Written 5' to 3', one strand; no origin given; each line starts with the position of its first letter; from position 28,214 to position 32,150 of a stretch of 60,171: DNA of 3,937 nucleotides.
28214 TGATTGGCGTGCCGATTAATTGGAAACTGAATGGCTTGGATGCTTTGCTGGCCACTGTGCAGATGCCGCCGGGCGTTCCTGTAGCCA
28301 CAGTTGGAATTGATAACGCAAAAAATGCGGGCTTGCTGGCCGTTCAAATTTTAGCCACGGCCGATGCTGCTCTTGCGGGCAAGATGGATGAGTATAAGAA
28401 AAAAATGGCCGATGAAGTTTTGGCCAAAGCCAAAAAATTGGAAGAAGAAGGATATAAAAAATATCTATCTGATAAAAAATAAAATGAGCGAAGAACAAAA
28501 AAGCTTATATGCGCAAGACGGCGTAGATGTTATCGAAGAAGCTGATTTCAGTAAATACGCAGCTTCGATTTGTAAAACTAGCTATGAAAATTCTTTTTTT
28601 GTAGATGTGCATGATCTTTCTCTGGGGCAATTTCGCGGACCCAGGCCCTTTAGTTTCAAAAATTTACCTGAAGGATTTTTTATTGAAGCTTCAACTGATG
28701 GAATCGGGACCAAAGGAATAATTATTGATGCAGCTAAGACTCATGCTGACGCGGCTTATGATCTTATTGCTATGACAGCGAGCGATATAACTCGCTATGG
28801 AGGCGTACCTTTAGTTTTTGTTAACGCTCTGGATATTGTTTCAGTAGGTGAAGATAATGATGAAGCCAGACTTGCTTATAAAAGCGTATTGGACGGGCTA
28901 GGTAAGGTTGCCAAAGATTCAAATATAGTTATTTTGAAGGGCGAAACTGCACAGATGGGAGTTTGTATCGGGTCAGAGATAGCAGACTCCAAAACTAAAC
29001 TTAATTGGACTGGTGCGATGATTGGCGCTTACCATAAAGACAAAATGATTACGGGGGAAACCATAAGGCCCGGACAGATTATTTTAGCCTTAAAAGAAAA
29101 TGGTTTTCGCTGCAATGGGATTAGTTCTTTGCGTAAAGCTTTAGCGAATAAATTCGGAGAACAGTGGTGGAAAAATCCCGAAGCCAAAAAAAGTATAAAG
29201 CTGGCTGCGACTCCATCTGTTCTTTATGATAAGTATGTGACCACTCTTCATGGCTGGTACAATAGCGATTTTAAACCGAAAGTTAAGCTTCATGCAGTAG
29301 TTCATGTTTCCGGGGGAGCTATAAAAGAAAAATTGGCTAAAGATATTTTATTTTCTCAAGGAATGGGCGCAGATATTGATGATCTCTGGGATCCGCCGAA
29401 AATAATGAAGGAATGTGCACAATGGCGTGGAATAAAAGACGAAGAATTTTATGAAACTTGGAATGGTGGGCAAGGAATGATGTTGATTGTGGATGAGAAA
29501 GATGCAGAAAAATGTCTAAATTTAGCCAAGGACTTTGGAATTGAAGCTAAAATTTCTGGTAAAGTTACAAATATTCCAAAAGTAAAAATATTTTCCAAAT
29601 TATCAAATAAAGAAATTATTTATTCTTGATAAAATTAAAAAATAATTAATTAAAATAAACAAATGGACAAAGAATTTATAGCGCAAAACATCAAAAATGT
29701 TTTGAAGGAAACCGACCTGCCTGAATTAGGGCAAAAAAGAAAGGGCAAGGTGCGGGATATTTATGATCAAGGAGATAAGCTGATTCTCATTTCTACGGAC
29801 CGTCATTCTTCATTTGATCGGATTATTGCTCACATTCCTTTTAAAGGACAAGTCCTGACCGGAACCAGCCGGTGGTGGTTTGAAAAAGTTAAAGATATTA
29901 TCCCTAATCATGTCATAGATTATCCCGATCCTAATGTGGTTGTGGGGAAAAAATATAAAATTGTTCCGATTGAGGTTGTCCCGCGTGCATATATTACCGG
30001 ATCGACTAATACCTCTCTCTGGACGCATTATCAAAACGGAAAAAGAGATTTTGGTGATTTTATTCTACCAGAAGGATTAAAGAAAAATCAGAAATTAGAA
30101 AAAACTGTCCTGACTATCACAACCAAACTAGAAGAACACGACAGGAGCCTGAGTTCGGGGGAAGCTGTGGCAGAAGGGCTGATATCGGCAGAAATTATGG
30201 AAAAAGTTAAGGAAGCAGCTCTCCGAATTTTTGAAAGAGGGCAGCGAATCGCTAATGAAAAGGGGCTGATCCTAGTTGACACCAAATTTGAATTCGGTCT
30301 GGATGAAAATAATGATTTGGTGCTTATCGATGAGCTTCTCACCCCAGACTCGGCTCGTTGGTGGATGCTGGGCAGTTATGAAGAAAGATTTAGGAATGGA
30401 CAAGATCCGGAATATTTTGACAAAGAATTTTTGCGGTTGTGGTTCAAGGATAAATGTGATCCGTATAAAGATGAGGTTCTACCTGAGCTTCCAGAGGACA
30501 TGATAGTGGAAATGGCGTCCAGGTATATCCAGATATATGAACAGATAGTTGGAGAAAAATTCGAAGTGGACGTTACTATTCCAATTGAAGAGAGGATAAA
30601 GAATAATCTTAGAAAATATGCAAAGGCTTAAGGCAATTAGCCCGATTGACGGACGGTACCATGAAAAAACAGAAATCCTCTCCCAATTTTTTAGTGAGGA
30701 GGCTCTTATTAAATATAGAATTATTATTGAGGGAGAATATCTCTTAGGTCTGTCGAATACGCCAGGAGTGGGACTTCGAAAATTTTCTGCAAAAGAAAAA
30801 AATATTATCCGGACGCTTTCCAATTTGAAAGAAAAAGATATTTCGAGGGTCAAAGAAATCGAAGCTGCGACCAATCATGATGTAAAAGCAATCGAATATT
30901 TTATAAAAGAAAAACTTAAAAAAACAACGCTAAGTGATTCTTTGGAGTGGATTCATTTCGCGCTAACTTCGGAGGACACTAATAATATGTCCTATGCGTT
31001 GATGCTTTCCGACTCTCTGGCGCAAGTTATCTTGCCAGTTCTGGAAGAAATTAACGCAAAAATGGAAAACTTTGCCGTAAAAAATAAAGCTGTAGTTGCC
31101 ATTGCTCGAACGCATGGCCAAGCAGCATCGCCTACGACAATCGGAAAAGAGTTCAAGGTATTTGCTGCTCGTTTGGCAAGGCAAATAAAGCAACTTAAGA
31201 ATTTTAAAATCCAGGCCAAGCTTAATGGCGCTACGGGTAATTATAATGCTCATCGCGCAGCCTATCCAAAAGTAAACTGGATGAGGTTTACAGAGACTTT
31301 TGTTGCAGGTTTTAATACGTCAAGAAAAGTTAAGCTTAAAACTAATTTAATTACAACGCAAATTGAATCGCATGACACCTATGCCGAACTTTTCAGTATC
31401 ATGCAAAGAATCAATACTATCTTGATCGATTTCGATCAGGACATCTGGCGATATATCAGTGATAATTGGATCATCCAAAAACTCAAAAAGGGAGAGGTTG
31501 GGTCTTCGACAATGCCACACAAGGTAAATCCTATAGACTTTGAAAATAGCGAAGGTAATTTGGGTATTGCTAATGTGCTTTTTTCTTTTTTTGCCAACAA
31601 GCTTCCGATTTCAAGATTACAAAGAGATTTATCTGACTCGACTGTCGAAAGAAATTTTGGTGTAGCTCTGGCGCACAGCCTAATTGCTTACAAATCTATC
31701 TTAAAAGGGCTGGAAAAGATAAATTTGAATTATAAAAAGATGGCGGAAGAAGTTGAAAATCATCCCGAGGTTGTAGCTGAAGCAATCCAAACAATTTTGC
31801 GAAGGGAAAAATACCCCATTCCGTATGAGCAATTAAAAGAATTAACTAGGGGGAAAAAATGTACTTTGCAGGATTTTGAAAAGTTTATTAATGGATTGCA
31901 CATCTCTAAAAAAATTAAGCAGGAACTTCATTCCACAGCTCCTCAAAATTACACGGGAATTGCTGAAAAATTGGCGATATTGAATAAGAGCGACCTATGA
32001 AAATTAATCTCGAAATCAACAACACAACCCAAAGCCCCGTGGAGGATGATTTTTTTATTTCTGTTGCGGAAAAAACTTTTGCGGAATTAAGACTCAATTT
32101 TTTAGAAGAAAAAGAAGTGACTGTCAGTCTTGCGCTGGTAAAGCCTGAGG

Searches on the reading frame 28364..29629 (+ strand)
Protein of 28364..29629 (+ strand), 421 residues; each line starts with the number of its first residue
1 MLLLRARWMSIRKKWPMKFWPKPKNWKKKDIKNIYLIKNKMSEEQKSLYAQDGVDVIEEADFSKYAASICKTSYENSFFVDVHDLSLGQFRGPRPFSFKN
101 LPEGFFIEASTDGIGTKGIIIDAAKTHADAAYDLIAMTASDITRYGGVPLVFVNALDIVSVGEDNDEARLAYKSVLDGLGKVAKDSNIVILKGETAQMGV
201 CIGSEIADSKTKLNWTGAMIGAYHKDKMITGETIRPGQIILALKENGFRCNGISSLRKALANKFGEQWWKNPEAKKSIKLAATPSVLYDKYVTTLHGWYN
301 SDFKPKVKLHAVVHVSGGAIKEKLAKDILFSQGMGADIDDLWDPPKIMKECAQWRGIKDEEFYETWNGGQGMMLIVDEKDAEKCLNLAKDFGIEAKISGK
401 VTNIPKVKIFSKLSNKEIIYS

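Call 34: search_protein_families(library=pfam, proteins=[window:28364-29629:+], max_evalue=0.00001)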
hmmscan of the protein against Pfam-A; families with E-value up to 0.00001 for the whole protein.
window:28364-29629:+ (421 aa): 2 families
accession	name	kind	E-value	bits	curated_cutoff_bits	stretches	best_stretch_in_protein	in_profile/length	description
PF02769.27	AIRS_C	-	5.1e-11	43.4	23.1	1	235-409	1-153/156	AIR synthase related protein, C-terminal domain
PF00586.29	AIRS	-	1.1e-08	35.9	24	1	109-203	17-97/112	AIR synthase related protein, N-terminal domain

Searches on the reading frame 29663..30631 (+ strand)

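Call 35: search_protein_families(library=pfam, proteins=[window:29663-30631:+], max_evalue=0.00001)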
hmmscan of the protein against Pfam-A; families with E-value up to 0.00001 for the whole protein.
window:29663-30631:+ (322 aa): 1 family
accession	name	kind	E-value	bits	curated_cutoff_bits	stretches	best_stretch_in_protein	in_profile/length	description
PF01259.24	SAICAR_synt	-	9.6e-65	219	20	1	26-271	3-229/233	SAICAR synthetase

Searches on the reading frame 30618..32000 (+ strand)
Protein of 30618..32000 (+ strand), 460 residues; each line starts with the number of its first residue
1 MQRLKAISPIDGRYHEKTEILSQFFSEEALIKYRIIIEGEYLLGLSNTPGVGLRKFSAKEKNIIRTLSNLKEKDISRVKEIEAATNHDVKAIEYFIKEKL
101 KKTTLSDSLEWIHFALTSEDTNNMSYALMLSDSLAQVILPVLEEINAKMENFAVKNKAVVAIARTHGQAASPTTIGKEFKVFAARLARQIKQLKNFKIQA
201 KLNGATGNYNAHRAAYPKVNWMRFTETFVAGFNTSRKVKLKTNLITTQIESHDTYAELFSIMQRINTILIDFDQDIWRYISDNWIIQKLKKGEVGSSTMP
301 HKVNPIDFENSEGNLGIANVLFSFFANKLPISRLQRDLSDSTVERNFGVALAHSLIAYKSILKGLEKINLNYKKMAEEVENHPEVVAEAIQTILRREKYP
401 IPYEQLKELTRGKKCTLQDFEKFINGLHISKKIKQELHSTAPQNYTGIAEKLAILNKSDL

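Call 34: search_protein_families(library=pfam, proteins=[window:30618-32000:+], max_evalue=0.00001)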
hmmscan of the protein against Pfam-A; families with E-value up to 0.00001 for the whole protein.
window:30618-32000:+ (460 aa): 2 families
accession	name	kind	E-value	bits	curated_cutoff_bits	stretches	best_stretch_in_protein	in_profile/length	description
PF00206.25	Lyase_1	-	2.6e-51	175.3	27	1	12-313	1-305/312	Lyase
PF08328.16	ASL_C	-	2.3e-45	153.8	35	1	332-446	1-115/115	Adenylosuccinate lyase C-terminal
